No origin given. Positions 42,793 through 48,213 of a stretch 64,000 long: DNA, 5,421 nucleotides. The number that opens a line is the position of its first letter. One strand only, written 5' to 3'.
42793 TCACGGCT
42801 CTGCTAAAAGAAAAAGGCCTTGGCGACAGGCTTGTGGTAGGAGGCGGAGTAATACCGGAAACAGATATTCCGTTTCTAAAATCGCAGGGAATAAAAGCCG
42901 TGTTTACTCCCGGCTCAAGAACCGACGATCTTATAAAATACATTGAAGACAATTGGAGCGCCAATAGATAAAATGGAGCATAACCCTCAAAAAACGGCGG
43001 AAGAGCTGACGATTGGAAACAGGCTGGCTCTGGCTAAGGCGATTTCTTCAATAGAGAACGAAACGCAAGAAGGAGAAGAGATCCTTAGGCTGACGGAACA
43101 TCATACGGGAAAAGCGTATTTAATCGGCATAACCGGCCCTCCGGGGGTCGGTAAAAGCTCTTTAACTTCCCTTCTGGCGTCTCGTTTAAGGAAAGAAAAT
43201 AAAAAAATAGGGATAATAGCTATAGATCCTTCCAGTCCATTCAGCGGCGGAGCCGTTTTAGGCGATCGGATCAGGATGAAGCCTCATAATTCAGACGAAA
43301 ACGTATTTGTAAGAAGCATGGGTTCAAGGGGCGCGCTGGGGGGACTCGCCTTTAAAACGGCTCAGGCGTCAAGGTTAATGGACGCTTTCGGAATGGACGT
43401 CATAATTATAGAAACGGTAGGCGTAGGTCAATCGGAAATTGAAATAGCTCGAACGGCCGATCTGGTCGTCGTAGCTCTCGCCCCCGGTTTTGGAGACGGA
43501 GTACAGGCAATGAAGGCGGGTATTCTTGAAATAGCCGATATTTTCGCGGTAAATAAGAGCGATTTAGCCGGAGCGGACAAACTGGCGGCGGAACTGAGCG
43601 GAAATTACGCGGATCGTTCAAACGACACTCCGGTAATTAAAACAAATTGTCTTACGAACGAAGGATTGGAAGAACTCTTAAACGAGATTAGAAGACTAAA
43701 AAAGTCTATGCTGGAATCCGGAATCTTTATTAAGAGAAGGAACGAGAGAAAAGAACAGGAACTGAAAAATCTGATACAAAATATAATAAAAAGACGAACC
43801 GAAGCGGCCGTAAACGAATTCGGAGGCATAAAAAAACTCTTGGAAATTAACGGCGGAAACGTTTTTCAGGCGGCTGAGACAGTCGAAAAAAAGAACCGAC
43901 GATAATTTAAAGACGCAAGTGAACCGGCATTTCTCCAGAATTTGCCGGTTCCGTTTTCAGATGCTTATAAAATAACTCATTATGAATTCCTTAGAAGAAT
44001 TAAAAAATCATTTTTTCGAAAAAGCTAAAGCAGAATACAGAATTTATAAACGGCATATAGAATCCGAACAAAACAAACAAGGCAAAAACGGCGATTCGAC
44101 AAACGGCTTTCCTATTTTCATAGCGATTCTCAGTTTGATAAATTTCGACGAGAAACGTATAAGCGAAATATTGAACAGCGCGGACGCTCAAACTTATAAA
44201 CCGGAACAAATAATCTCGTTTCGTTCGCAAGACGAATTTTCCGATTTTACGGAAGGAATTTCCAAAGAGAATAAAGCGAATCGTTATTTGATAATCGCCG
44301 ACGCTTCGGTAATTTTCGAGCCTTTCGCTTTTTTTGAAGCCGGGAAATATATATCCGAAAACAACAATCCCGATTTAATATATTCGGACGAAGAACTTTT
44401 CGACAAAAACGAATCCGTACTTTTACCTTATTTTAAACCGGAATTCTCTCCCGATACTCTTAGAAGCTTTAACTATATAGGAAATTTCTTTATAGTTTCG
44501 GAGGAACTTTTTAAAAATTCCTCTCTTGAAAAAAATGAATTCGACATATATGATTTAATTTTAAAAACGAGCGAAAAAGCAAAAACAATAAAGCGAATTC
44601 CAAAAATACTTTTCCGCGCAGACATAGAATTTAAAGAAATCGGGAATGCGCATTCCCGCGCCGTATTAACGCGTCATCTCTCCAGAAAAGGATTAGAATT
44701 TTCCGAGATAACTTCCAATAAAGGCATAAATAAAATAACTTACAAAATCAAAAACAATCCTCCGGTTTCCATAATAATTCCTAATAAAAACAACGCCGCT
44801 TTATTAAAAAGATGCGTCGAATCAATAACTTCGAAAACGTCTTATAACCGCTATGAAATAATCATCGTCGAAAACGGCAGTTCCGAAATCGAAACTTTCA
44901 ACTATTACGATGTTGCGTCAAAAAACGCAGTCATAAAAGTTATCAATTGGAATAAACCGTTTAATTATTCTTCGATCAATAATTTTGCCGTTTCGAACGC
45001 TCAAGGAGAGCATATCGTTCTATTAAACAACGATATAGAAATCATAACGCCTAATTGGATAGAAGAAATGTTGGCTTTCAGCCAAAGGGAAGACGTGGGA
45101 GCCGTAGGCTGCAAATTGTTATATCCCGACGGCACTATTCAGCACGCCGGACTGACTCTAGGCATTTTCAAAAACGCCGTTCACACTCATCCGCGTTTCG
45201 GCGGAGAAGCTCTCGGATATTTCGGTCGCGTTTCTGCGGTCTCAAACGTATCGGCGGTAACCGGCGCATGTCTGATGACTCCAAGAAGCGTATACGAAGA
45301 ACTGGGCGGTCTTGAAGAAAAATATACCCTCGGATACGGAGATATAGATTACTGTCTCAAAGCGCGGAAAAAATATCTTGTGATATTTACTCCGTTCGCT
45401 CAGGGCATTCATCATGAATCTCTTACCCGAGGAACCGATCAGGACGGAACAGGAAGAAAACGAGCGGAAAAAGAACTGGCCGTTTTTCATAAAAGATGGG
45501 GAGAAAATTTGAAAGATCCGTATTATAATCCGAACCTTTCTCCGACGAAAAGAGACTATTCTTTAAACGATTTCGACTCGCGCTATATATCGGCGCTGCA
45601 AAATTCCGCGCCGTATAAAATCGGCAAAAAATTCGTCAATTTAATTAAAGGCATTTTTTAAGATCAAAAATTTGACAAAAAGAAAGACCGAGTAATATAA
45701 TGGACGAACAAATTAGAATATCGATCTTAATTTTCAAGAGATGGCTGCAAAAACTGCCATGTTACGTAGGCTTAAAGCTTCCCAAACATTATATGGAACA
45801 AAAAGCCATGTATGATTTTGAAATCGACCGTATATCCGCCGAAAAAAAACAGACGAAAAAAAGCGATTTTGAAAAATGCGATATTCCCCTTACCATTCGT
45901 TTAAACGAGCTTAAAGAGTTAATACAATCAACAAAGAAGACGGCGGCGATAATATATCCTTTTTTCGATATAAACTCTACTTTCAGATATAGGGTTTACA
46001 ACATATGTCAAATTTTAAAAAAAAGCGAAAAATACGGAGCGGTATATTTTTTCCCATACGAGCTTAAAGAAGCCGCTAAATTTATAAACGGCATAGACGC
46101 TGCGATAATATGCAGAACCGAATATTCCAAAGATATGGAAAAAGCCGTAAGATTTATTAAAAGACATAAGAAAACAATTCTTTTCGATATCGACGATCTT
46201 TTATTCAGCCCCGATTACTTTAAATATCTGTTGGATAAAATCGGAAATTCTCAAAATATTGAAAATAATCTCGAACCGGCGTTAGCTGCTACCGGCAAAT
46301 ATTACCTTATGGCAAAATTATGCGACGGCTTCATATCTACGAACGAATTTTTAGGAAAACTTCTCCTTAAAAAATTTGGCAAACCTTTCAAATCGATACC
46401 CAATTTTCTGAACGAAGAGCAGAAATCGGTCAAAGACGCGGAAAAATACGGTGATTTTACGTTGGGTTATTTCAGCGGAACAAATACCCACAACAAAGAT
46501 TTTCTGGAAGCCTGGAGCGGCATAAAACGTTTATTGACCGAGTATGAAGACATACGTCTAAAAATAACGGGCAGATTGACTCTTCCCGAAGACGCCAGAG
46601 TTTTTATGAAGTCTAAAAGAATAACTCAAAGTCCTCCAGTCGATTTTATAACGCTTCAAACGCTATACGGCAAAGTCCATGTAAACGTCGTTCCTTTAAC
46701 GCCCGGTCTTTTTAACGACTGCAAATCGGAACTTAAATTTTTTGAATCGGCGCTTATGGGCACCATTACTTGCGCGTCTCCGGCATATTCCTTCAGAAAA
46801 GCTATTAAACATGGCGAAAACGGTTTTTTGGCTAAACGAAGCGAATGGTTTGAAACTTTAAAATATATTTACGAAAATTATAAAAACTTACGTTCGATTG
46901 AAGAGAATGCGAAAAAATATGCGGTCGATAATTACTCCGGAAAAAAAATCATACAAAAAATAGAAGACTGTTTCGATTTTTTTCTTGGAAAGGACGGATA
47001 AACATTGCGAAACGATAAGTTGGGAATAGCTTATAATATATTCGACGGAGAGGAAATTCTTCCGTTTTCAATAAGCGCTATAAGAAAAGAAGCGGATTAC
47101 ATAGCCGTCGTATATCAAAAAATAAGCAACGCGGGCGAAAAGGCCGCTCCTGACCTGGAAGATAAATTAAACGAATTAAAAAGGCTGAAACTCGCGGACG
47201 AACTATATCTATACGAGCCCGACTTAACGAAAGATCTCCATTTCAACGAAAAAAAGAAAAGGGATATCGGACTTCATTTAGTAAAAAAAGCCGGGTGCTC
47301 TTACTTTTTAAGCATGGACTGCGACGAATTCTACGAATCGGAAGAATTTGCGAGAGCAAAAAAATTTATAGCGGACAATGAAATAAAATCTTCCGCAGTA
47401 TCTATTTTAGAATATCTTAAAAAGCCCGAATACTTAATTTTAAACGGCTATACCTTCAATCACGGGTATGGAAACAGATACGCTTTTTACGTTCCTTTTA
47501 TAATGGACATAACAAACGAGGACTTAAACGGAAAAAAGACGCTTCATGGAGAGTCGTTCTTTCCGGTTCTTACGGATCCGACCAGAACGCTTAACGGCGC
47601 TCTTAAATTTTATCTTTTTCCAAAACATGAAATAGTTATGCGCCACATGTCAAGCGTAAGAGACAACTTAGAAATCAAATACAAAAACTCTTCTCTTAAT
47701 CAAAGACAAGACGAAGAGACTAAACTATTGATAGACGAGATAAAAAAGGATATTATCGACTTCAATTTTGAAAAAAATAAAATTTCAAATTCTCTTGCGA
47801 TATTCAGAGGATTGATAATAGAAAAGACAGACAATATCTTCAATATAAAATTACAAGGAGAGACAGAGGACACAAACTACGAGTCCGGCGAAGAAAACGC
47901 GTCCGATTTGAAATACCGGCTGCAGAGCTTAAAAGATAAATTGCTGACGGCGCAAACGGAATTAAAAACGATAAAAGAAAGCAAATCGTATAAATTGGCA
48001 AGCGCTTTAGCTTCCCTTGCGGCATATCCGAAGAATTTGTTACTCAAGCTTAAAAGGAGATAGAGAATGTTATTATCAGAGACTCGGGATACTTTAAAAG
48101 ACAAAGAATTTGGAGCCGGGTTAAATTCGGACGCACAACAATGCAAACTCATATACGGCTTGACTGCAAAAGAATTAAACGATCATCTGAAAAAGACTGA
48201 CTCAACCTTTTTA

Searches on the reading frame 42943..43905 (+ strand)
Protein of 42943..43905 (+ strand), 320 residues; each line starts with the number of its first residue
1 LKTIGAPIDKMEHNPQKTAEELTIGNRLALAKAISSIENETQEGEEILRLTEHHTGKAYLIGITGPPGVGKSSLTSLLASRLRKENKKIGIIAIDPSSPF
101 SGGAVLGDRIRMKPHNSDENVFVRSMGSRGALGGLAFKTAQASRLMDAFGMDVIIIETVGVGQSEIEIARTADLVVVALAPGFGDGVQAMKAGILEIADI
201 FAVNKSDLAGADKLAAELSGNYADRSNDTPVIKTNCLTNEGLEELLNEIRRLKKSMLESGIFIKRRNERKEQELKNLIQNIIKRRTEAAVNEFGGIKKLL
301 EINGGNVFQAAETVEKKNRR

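Call 11: search_protein_families(library=pfam, proteins=[window:42943-43905:+], max_evalue=0.001)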
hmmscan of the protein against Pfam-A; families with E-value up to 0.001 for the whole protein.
window:42943-43905:+ (320 aa): 8 families
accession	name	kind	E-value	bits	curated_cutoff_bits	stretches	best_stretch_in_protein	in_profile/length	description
PF03308.22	MeaB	-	4e-81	272.5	23.1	1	30-289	1-271/273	Methylmalonyl Co-A mutase-associated GTPase MeaB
PF03193.22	RsgA_GTPase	-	1.5e-05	25.3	30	0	37-88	87-136/174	RsgA GTPase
PF02492.25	cobW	-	3.9e-05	23.8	20.7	0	61-93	3-34/180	CobW/HypB/UreG, nucleotide-binding domain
PF01656.29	CbiA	-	6.1e-05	23.4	25.4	1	68-282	9-100/125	CobQ/CobB/MinD/ParA nucleotide binding domain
PF07693.20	KAP_NTPase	-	7.4e-05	22.6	20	1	51-97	13-59/293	KAP family P-loop domain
PF13401.12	AAA_22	-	8.7e-05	23.3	27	0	58-103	5-48/130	AAA domain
PF10609.15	ParA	-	0.00057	19.8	27.1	0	65-95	11-41/246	NUBPL iron-transfer P-loop NTPase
PF13614.12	AAA_31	-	0.00099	19.5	27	0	68-99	12-43/177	AAA domain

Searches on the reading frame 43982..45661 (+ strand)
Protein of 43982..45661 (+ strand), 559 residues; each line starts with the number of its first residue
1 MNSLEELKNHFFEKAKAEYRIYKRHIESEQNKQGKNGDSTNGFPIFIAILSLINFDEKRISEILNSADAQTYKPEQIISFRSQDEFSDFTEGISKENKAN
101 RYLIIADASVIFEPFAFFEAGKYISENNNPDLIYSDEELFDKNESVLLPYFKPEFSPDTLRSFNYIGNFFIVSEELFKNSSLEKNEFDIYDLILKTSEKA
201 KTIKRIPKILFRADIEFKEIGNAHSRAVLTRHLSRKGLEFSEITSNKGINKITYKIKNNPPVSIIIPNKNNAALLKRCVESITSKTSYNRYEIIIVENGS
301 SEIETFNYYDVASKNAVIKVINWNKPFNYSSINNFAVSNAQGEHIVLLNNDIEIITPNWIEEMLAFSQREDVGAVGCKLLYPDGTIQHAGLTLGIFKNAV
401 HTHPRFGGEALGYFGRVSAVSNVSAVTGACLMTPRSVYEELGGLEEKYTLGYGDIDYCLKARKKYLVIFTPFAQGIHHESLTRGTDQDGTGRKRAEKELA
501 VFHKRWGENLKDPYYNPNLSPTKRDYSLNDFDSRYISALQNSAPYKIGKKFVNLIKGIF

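Call 4: search_protein_families(library=pfam, proteins=[window:43982-45661:+], max_evalue=0.1)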
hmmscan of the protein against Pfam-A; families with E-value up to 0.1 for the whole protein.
window:43982-45661:+ (559 aa): 3 families
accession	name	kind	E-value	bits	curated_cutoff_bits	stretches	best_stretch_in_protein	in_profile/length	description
PF00535.33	Glycos_transf_2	-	3.7e-18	66.5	23.3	1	263-440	1-166/168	Glycosyl transferase family 2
PF13641.12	Glyco_tranf_2_3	-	8.3e-12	46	27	1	260-463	1-196/230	Glycosyltransferase like family 2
PF13712.12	Glyco_tranf_2_5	-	8.7e-05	22.8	27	1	328-471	40-180/210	Glycosyltransferase like family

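Call 85: search_protein_families(library=ncbifam, proteins=[window:43982-45661:+], max_evalue=0.00001)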
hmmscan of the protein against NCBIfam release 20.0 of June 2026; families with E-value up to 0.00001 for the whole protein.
window:43982-45661:+ (559 aa): 12 families
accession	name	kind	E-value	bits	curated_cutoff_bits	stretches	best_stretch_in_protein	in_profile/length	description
TIGR03965.1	mycofact_glyco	equivalog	1.4e-18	67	280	1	255-478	68-281/467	mycofactocin biosynthesis glycosyltransferase MftF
NF038299.1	EPS_HpsN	equivalog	1.8e-11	43.6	425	1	261-504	2-245/317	hormogonium polysaccharide biosynthesis glycosyltransferase HpsN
NF007453.0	PRK10018.1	equivalog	1.2e-09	38.2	382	1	256-369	2-113/280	colanic acid biosynthesis glycosyltransferase WcaA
TIGR03937.1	PgaC_IcaA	equivalog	1.8e-08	33.8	422.3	1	250-375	35-159/407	poly-beta-1,6-N-acetyl-D-glucosamine synthase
TIGR04017.1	WcaA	equivalog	1.9e-08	34.3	495.75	1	257-369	2-112/279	colanic acid biosynthesis glycosyltransferase WcaA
NF041875.1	EPS_EpsD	equivalog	2.7e-08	33.6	370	1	262-368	1-105/325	exopolysaccharide biosynthesis glycosyltransferase EpsD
NF047683.1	TeichurnBiosyTuaG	equivalog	2.9e-08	33.7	400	1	257-372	3-116/252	teichuronic acid biosynthesis protein TuaG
NF007482.0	PRK10073.1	equivalog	9.2e-08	31.5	423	1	258-378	4-121/334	glycosyltransferase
TIGR03111.1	glyc2_xrt_Gpos1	hypoth_equivalog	1e-07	31.1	363.95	1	253-381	42-171/439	TIGR03111 family XrtG-associated glycosyltransferase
NF050050.1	ProtGlycPglI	equivalog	1.3e-06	28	500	1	260-365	2-106/306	GalNAc(5)-diNAcBac-PP-undecaprenol beta-1,3-glucosyltransferase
NF041394.1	GtaseAglG_Halo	equivalog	6.8e-06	25.6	440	0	274-379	17-119/304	glucosyl-dolichyl phosphate glucuronosyltransferase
TIGR04283.1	glyco_like_mftF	equivalog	8.3e-06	25.5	182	0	262-373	1-103/221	TIGR04283 family arsenosugar biosynthesis glycosyltransferase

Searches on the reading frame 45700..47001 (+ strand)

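Call 4: search_protein_families(library=pfam, proteins=[window:45700-47001:+], max_evalue=0.1)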
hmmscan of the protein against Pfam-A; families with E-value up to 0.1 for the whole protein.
window:45700-47001:+ (433 aa): 2 families
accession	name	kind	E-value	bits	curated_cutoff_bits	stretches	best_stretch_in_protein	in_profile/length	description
PF13692.12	Glyco_trans_1_4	-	1.1e-05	26.1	27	1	265-386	17-135/142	Glycosyl transferases group 1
PF00534.26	Glycos_transf_1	-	0.0011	19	26.4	1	349-406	111-171/172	Glycosyl transferases group 1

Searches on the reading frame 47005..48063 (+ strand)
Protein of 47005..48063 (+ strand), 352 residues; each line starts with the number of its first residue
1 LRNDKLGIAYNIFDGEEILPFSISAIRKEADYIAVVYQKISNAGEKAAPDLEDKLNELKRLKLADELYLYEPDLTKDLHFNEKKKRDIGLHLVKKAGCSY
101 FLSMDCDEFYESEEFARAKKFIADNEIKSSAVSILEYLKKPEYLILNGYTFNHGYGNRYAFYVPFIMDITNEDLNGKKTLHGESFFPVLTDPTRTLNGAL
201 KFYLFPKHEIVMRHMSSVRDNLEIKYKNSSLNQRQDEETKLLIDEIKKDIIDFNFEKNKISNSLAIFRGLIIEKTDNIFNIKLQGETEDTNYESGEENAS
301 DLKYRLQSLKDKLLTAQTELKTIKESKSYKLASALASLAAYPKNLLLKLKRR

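Call 4: search_protein_families(library=pfam, proteins=[window:47005-48063:+], max_evalue=0.1)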
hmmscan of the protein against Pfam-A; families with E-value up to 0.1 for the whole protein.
window:47005-48063:+ (352 aa): 0 families

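Call 6: search_protein_families(library=ncbifam, proteins=[window:47005-48063:+], max_evalue=1)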
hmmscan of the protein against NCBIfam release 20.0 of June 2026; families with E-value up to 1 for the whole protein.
window:47005-48063:+ (352 aa): 1 family
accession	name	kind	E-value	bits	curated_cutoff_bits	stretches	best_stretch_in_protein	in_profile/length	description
NF010236.0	PRK13683.1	equivalog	0.092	12.9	90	1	19-51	11-43/88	hypothetical protein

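Call 56: search_solved_structures(query=window:47005-48060:+, max_evalue=1)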
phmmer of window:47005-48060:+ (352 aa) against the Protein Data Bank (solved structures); distinct sequences matched with E-value up to 1: 0.
